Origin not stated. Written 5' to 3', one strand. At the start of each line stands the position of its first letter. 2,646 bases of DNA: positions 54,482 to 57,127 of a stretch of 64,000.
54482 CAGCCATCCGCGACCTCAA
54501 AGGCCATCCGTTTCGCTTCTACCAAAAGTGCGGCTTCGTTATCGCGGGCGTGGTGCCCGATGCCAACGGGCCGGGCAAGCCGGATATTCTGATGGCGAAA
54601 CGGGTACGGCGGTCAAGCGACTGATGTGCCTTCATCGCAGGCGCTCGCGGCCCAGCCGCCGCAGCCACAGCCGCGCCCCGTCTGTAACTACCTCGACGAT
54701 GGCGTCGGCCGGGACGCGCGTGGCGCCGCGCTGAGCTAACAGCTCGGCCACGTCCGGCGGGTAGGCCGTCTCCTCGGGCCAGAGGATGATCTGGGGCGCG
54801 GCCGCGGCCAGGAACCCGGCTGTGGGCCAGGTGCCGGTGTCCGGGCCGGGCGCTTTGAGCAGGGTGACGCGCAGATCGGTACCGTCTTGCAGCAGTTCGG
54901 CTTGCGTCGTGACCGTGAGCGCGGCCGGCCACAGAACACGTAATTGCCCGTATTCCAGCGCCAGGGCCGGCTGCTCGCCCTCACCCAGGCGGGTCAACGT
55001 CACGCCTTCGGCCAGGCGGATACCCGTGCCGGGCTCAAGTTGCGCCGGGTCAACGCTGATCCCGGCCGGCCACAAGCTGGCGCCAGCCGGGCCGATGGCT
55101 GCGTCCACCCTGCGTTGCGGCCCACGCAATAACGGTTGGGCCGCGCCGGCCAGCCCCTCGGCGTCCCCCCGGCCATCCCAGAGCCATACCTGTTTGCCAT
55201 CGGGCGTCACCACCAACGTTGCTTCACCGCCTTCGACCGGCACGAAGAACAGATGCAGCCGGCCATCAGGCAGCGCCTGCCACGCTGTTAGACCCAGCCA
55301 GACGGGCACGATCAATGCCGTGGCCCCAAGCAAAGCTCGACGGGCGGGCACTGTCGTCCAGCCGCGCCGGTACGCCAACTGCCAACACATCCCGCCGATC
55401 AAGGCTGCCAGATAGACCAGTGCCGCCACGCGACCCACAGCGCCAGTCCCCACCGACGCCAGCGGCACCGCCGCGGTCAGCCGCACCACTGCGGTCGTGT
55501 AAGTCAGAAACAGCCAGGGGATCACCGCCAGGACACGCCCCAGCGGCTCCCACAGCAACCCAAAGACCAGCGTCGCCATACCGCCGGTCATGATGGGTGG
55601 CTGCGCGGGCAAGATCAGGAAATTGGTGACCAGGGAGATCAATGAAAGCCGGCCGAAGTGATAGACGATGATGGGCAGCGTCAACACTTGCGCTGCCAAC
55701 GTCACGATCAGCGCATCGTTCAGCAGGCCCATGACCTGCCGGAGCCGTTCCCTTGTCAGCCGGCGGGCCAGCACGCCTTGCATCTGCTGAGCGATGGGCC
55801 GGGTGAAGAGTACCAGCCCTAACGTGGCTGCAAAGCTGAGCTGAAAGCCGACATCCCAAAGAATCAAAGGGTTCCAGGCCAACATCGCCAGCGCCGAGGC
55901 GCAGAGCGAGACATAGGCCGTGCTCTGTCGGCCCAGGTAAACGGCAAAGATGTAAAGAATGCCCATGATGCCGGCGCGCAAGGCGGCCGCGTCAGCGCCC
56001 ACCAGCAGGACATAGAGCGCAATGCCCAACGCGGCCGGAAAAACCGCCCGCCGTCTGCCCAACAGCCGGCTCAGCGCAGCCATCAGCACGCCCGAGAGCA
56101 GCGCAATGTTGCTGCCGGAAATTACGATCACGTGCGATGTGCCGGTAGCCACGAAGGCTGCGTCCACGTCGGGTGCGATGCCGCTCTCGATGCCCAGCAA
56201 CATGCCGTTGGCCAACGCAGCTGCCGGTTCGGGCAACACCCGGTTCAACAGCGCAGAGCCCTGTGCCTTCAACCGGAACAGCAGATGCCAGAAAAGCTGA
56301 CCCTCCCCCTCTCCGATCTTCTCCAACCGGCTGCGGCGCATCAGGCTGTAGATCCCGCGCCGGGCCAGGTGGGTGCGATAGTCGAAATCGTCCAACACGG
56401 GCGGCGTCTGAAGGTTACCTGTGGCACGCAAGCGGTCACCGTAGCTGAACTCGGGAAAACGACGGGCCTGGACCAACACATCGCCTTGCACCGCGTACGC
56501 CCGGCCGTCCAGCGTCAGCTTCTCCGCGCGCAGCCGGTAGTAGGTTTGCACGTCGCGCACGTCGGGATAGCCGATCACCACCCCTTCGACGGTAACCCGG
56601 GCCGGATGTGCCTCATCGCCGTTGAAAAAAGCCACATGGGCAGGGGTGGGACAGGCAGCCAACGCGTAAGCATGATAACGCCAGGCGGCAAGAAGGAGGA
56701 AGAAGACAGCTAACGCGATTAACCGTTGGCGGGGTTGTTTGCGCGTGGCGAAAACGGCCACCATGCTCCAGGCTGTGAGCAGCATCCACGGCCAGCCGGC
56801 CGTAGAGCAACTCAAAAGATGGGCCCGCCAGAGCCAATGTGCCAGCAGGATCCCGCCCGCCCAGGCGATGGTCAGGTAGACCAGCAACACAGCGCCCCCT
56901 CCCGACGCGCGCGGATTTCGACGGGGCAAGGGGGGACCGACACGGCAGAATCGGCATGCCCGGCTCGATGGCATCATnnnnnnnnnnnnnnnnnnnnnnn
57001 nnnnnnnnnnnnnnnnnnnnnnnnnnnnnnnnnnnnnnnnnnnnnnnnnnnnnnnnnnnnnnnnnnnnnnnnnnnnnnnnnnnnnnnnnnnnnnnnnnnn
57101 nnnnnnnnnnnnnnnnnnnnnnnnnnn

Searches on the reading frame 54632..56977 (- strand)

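Call 85: search_protein_families(library=pfam, proteins=[window:54632-56977:-])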
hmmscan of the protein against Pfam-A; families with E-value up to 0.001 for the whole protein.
window:54632-56977:- (781 aa): 2 families
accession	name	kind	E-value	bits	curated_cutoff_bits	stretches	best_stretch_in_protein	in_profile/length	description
PF03772.21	Competence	-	3.5e-50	171.3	23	1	259-533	1-267/270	Competence protein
PF13567.11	DUF4131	-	1.7e-17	64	31.6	1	62-213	6-157/165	Domain of unknown function (DUF4131)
